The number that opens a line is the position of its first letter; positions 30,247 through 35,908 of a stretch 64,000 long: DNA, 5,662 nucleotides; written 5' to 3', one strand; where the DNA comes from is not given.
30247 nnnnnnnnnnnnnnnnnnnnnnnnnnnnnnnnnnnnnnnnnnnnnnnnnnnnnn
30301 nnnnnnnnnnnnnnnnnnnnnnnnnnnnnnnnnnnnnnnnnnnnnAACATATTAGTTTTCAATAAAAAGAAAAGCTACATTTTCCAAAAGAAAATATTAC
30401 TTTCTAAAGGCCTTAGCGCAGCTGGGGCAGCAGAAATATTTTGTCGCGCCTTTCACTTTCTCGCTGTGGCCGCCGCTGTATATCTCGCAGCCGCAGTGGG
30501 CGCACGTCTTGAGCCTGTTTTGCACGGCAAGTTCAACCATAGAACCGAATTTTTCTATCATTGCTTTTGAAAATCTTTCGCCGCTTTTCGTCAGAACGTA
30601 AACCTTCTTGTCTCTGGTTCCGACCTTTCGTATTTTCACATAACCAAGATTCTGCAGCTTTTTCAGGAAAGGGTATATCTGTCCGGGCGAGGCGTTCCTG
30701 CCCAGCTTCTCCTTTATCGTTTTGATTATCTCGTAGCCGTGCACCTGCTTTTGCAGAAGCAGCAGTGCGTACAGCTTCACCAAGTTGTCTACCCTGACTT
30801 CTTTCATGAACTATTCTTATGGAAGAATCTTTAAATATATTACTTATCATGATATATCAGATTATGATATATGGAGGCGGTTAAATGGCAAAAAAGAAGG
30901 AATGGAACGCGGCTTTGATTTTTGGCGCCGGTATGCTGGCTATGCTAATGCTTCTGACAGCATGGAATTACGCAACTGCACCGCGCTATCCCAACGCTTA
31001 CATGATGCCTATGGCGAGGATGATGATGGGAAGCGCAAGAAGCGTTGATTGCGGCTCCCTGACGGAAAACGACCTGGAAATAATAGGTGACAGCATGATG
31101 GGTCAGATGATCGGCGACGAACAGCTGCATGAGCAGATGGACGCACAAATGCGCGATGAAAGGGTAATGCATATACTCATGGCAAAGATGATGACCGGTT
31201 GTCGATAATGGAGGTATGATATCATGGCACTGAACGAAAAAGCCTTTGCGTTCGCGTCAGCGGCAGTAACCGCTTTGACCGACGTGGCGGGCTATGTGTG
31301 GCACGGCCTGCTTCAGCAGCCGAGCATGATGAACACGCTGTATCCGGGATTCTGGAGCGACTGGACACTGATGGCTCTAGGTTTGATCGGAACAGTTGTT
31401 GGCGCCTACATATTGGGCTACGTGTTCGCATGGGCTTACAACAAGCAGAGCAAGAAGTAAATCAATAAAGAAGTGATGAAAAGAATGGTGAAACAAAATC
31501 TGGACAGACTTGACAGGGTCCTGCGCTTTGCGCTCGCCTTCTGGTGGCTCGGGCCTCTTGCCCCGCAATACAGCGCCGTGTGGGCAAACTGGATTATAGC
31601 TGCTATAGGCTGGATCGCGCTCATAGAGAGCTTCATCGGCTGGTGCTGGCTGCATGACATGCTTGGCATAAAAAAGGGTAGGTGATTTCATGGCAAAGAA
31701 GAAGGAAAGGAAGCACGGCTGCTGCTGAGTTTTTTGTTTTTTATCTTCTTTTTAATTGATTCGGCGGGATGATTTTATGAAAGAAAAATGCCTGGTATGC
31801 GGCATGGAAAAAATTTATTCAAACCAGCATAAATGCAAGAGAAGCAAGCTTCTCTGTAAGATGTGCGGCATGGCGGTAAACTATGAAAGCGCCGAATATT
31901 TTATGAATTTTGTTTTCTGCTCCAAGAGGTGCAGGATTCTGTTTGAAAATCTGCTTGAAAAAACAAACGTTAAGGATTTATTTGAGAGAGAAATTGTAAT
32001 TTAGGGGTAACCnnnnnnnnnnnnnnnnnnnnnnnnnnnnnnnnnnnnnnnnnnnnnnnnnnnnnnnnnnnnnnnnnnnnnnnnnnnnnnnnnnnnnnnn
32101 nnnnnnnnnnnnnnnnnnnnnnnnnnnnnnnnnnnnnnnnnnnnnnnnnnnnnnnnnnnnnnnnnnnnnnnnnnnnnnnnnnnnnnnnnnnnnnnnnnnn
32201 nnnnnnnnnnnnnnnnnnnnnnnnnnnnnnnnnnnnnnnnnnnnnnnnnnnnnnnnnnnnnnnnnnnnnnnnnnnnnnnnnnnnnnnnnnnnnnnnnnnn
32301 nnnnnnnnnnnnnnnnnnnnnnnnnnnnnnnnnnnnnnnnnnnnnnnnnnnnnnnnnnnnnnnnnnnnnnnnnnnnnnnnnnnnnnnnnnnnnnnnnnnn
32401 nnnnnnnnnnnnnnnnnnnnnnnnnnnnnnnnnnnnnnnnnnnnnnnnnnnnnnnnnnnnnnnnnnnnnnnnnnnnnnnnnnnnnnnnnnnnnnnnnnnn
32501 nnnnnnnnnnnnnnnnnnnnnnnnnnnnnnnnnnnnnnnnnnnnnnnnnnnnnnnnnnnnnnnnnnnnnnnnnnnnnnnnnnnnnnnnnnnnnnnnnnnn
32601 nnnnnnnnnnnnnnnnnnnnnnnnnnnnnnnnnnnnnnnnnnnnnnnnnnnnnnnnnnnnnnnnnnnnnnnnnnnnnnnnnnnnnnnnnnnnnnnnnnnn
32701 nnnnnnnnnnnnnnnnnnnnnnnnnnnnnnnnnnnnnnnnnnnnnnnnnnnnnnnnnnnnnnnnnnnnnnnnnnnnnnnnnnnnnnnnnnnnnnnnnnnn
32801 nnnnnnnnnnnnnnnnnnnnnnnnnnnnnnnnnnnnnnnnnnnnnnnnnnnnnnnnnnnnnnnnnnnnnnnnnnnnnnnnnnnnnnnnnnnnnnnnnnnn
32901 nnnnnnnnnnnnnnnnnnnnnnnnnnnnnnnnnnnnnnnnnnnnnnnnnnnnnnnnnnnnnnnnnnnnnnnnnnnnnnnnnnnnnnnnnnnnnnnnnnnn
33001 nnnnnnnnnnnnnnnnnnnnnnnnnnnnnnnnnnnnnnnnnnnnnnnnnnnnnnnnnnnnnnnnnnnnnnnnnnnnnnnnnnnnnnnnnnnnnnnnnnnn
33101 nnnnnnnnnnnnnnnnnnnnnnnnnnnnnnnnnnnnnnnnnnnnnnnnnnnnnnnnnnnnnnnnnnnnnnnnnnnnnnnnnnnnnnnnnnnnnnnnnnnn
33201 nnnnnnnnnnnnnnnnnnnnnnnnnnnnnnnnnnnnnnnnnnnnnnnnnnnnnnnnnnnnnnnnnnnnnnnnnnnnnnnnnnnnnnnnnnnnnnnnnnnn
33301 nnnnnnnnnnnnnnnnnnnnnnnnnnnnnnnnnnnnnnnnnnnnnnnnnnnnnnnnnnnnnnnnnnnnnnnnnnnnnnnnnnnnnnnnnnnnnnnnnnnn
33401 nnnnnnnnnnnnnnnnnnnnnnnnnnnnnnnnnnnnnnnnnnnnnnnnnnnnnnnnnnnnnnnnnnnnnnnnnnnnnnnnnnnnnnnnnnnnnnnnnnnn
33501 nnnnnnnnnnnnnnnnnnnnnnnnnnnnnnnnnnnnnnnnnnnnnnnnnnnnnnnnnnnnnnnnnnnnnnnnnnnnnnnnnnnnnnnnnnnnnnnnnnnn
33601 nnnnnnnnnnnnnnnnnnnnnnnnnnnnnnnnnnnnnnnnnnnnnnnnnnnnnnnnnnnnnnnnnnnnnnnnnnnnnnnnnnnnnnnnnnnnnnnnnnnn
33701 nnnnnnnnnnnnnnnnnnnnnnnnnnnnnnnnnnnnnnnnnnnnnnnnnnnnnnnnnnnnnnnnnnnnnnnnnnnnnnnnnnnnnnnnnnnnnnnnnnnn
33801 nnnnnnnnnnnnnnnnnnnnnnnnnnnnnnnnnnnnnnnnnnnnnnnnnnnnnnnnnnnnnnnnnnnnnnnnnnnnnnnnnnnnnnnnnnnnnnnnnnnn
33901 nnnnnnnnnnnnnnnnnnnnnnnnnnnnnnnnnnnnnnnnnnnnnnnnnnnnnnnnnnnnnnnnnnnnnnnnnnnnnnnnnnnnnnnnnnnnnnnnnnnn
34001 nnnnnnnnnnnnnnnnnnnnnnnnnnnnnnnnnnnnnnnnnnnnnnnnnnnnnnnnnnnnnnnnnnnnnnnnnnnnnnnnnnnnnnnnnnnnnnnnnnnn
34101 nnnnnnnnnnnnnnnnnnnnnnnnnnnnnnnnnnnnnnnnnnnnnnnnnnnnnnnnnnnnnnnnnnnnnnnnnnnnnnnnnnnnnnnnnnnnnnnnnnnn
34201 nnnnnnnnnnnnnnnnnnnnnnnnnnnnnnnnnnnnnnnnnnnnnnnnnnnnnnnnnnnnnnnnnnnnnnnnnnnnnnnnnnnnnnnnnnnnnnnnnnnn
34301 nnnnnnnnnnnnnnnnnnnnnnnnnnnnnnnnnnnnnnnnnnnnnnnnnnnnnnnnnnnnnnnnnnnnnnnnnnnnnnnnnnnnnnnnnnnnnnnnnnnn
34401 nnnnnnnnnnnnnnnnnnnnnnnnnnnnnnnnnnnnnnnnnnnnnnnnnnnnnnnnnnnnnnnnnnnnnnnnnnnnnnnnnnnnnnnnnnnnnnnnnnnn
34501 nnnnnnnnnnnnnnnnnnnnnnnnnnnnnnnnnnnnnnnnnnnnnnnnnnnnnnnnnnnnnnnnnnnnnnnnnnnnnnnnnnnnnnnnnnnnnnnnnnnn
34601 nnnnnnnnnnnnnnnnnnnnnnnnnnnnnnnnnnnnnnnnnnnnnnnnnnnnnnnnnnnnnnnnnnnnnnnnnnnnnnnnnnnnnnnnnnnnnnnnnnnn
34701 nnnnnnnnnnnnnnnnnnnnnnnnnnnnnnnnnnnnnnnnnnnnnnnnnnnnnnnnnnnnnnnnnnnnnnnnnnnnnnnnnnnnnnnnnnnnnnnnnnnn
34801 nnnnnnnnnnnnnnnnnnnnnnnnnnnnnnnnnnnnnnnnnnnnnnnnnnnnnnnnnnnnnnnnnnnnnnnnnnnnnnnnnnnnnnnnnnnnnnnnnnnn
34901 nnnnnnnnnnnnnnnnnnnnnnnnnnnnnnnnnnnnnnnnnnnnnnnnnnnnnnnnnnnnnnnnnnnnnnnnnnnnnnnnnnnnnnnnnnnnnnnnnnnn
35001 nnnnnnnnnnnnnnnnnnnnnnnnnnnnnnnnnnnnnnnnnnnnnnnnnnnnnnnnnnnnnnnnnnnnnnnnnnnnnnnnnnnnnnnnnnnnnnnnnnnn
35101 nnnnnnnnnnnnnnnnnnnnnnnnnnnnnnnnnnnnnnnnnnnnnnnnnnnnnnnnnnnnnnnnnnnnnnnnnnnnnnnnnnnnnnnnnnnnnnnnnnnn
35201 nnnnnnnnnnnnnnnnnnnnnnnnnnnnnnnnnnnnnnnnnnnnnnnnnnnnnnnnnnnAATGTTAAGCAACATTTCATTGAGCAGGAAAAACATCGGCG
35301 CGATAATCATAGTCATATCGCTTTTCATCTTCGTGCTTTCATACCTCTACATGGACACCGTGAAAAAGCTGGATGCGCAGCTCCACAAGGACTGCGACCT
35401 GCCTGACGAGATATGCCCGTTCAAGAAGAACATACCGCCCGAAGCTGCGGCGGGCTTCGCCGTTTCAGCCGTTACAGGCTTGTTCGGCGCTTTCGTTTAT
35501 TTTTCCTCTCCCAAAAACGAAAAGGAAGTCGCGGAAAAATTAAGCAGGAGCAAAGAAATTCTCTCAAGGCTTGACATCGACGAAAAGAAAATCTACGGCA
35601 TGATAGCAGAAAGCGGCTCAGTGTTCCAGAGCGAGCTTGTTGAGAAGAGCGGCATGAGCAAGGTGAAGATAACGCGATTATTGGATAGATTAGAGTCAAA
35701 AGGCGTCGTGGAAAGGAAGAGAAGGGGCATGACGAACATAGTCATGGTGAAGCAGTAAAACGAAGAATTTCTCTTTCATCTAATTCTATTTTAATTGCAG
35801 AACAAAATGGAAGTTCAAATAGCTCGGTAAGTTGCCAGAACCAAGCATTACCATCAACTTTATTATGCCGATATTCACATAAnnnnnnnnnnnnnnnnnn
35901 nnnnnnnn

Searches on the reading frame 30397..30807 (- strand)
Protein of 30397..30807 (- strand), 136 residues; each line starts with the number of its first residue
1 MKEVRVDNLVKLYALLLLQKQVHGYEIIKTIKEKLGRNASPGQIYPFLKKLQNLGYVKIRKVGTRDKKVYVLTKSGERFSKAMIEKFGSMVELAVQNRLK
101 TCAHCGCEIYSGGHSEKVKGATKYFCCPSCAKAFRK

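Call 28: search_protein_families(library=pfam, proteins=[window:30397-30807:-], max_evalue=0.01)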
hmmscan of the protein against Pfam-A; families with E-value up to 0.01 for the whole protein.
window:30397-30807:- (136 aa): 6 families
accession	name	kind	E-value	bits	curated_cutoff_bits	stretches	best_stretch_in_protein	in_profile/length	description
PF03551.20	PadR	-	4.3e-15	55.9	27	1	17-79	5-72/75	Transcriptional regulator PadR-like family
PF24273.1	TRASH_HVO_1752_C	-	1.8e-08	34.8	27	1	101-135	3-37/47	HVO_1752, C-terminal TRASH domain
PF06467.20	zf-FCS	-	0.00047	20.3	22.4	1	100-134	5-39/39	MYM-type Zinc finger with FCS sequence motif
PF13601.12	HTH_34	-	0.00048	20.7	27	1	29-82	18-71/80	Winged helix DNA-binding domain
PF08394.17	Arc_trans_TRASH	-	0.0013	19.2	27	1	101-136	2-37/43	Archaeal TRASH domain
PF01978.25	TrmB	-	0.0013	18.9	25.6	1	10-71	11-63/68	Sugar-specific transcriptional regulator TrmB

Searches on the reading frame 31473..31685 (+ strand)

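Call 28: search_protein_families(library=pfam, proteins=[window:31473-31685:+], max_evalue=0.01)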
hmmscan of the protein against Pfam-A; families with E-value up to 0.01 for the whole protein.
window:31473-31685:+ (70 aa): 1 family
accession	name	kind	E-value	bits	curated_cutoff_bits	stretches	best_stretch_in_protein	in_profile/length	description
PF11127.14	YgaP-like_TM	-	9.6e-11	42.1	25.3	1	7-68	2-62/66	Inner membrane protein YgaP-like, transmembrane domain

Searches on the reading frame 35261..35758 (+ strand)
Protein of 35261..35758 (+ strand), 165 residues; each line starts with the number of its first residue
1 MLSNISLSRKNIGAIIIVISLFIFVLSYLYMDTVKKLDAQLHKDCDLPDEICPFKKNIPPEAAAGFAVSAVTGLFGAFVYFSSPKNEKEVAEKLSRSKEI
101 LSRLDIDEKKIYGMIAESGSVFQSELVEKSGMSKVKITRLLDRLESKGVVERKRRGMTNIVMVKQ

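Call 28: search_protein_families(library=pfam, proteins=[window:35261-35758:+], max_evalue=0.01)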
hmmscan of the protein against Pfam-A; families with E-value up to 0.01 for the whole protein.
window:35261-35758:+ (165 aa): 8 families
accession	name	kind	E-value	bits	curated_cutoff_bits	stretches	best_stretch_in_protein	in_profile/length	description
PF24034.1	DUF7343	-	7.5e-10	39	27.6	1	107-162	4-60/62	Domain of unknown function (DUF7343)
PF01047.28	MarR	-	4.6e-08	33.3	24.6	1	115-154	12-51/59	MarR family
PF12802.13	MarR_2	-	1.2e-06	29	27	1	114-154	13-54/61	MarR family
PF01978.25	TrmB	-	3e-06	27.4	25.6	1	107-156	9-58/68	Sugar-specific transcriptional regulator TrmB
PF13412.12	HTH_24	-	0.00025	21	21.9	1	108-151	5-48/48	Winged helix-turn-helix DNA-binding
PF00392.27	GntR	-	0.0026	17.8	27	1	123-157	27-61/64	Bacterial regulatory proteins, gntR family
PF13545.12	HTH_Crp_2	-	0.0045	17.3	27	1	123-156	25-58/70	Crp-like helix-turn-helix domain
PF09339.16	HTH_IclR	-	0.0078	16.4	22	0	124-152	22-50/52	IclR helix-turn-helix domain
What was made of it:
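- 35261..35758 (+): Membrane-bound winged-helix regulator with two TM helices, an outer loop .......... and a C-terminal MarR/TrmB-type wHTH. It is the probable sensor and regulator of the operon. Pfam DUF7343/MarR/TrmB (call 28).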
